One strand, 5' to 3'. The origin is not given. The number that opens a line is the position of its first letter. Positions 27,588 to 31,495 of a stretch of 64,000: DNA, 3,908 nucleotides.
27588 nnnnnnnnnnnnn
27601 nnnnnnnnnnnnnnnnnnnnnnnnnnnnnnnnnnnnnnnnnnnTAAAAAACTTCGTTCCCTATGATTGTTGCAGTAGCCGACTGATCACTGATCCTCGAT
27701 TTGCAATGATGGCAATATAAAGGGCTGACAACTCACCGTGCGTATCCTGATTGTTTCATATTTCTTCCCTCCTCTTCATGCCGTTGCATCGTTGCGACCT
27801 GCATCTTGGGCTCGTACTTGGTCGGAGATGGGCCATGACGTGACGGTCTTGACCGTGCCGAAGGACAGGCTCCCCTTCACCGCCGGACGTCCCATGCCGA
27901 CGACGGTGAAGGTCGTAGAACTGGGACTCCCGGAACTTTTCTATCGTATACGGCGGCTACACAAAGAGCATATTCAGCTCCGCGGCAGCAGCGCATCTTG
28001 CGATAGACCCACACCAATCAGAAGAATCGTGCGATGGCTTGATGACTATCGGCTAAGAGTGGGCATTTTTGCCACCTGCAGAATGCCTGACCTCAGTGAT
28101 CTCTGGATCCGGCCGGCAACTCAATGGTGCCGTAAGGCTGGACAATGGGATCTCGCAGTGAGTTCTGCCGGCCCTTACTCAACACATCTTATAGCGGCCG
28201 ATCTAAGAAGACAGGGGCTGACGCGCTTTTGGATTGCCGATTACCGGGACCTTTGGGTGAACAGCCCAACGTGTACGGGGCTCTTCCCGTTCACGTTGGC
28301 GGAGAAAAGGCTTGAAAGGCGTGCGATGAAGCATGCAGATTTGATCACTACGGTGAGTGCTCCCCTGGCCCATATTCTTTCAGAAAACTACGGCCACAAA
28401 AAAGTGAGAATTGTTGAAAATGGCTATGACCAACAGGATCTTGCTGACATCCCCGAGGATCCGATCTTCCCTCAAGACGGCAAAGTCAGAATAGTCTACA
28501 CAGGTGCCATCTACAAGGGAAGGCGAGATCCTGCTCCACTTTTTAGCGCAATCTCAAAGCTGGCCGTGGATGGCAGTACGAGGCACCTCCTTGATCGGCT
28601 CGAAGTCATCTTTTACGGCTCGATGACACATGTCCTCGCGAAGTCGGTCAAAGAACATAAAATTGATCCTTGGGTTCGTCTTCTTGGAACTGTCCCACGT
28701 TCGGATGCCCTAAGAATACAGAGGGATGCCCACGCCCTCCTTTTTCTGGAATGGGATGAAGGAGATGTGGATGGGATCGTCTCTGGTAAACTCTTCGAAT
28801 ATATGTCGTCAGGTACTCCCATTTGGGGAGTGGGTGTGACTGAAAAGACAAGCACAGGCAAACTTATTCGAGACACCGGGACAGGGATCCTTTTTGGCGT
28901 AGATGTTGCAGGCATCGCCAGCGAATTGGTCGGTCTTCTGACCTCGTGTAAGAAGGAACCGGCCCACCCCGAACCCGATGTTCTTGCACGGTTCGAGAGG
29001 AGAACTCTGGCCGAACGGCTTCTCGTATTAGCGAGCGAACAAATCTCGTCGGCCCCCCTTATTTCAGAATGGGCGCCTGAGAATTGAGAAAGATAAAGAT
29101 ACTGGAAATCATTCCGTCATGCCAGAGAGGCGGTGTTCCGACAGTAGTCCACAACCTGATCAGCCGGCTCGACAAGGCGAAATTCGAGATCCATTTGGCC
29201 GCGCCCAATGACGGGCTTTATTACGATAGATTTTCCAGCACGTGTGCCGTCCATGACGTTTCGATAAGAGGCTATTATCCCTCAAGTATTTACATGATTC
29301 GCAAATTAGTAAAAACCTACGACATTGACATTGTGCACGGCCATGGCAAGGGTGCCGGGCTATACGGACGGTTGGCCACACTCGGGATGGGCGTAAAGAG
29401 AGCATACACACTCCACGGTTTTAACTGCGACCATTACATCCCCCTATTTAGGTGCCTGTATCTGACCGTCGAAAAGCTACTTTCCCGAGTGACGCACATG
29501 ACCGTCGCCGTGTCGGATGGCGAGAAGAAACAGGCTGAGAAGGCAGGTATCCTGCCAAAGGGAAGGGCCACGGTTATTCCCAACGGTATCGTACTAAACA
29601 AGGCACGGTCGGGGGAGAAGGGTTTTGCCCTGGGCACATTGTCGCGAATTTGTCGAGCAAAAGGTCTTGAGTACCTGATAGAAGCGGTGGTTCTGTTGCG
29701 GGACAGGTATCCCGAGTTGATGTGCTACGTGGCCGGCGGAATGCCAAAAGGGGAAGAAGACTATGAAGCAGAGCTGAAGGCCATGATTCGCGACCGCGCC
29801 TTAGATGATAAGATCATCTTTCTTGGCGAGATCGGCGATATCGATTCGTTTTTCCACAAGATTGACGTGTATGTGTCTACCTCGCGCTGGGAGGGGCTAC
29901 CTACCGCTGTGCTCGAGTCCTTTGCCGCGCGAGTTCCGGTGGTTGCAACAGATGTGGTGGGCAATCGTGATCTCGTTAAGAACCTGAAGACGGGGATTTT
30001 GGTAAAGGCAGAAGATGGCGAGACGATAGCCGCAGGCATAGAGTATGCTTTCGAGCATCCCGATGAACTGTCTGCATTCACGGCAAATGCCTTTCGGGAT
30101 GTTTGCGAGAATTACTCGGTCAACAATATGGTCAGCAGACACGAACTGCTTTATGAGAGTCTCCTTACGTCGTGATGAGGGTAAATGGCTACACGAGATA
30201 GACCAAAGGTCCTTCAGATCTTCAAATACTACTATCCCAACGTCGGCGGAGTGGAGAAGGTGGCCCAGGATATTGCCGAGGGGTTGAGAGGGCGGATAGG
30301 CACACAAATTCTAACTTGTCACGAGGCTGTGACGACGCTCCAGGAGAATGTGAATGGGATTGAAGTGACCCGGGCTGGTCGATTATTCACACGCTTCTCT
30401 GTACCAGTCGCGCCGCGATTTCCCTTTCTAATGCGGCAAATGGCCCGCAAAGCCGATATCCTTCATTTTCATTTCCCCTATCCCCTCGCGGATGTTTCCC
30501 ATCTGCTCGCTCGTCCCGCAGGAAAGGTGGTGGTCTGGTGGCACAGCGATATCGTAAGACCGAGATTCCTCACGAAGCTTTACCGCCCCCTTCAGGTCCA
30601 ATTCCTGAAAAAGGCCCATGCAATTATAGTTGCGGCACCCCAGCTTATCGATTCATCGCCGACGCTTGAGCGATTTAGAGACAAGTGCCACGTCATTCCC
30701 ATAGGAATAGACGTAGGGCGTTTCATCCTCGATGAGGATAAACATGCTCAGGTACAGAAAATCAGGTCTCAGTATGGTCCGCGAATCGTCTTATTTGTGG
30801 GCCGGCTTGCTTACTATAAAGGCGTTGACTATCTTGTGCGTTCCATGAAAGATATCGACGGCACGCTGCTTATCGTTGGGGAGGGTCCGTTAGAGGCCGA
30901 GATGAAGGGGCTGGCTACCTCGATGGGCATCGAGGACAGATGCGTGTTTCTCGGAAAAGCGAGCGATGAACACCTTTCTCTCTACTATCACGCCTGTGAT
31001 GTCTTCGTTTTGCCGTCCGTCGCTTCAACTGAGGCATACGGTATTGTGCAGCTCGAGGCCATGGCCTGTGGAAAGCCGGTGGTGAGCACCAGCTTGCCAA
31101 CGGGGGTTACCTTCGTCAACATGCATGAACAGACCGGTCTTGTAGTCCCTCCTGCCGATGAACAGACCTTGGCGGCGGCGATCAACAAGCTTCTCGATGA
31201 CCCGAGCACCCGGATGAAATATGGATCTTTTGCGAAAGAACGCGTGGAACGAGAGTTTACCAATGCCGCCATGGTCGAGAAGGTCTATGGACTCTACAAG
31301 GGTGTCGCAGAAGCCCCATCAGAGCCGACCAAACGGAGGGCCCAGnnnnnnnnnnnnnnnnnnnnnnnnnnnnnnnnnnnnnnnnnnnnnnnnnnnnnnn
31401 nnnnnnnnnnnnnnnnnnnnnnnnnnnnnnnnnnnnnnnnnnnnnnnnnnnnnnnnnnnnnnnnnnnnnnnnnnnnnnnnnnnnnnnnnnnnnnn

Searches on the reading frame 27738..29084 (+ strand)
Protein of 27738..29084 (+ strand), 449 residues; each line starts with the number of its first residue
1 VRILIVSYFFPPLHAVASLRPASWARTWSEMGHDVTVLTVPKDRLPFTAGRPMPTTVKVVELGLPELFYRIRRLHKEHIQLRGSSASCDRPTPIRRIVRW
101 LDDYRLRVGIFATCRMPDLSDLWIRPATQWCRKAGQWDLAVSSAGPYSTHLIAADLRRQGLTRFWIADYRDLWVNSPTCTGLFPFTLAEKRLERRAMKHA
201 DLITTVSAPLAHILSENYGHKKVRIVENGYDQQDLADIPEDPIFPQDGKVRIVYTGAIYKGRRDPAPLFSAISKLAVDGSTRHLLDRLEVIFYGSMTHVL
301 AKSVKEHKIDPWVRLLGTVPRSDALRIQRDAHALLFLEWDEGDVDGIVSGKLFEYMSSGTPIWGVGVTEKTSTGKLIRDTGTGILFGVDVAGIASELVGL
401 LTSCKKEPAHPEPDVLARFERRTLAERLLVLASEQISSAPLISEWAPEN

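Call 8: search_protein_families(library=pfam, proteins=[window:27738-29084:+], max_evalue=0.001)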
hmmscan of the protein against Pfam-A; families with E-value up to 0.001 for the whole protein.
window:27738-29084:+ (449 aa): 3 families
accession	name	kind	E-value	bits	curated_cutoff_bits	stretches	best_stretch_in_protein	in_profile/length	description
PF13439.12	Glyco_transf_4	-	2.7e-09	37.7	28.5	1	184-232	118-168/170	Glycosyltransferase Family 4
PF13579.12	Glyco_trans_4_4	-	1.7e-06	28.9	29.7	1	23-229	9-158/158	Glycosyl transferase 4-like domain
PF13692.12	Glyco_trans_1_4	-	0.0001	23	27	1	251-402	3-141/142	Glycosyl transferases group 1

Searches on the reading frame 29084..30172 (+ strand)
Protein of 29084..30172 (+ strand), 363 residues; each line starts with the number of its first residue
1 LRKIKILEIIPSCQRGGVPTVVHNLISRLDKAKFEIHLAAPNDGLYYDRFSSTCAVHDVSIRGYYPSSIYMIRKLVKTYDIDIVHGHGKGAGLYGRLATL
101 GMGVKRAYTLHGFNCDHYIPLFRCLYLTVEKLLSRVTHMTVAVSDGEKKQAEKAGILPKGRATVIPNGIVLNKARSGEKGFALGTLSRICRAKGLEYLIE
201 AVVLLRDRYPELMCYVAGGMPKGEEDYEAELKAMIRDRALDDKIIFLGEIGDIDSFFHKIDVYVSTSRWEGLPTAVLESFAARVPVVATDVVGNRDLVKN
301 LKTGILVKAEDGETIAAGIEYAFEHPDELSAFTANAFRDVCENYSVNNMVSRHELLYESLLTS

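Call 8: search_protein_families(library=pfam, proteins=[window:29084-30172:+], max_evalue=0.001)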
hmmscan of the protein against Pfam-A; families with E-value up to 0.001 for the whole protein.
window:29084-30172:+ (363 aa): 6 families
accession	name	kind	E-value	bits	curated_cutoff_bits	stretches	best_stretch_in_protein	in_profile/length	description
PF00534.26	Glycos_transf_1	-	3e-34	118.5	26.4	1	177-336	12-169/172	Glycosyl transferases group 1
PF13692.12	Glyco_trans_1_4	-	1.1e-28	100.7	27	1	183-322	4-139/142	Glycosyl transferases group 1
PF13439.12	Glyco_transf_4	-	1.6e-21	77.5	28.5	1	16-171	2-168/170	Glycosyltransferase Family 4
PF13579.12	Glyco_trans_4_4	-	9.7e-17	62.2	29.7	1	16-168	1-158/158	Glycosyl transferase 4-like domain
PF13477.12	Glyco_trans_4_2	-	8.9e-08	32.8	23.4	1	21-137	12-133/139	Glycosyl transferase 4-like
PF20706.3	GT4-conflict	-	2.4e-05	23.9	26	1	189-300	206-322/385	Family 4 Glycosyltransferase in conflict systems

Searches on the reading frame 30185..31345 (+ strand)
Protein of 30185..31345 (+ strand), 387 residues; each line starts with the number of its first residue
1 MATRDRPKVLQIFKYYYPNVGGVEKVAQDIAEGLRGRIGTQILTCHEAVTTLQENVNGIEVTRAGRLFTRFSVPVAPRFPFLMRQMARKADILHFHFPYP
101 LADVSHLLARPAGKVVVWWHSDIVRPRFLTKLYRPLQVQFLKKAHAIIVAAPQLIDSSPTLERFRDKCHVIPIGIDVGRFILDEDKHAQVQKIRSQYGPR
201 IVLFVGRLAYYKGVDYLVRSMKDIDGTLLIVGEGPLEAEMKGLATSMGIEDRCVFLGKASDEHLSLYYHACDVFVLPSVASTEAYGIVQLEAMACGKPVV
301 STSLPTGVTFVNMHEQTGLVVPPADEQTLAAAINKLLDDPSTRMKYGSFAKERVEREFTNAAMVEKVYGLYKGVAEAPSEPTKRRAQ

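Call 8: search_protein_families(library=pfam, proteins=[window:30185-31345:+], max_evalue=0.001)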
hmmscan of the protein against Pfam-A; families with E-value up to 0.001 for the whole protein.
window:30185-31345:+ (387 aa): 6 families
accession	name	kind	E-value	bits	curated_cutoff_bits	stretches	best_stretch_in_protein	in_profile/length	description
PF00534.26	Glycos_transf_1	-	1.8e-41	141.9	26.4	1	188-353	4-172/172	Glycosyl transferases group 1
PF13692.12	Glyco_trans_1_4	-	2.8e-35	122.1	27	1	200-339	2-142/142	Glycosyl transferases group 1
PF13439.12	Glyco_transf_4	-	3e-16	60.3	28.5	1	20-178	1-169/170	Glycosyltransferase Family 4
PF13579.12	Glyco_trans_4_4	-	2.1e-13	51.4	29.7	1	21-174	1-158/158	Glycosyl transferase 4-like domain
PF20706.3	GT4-conflict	-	9.4e-08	31.9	26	1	137-365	140-383/385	Family 4 Glycosyltransferase in conflict systems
PF13524.12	Glyco_trans_1_2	-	5.1e-05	23.7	25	1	287-366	65-141/144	Glycosyl transferase-like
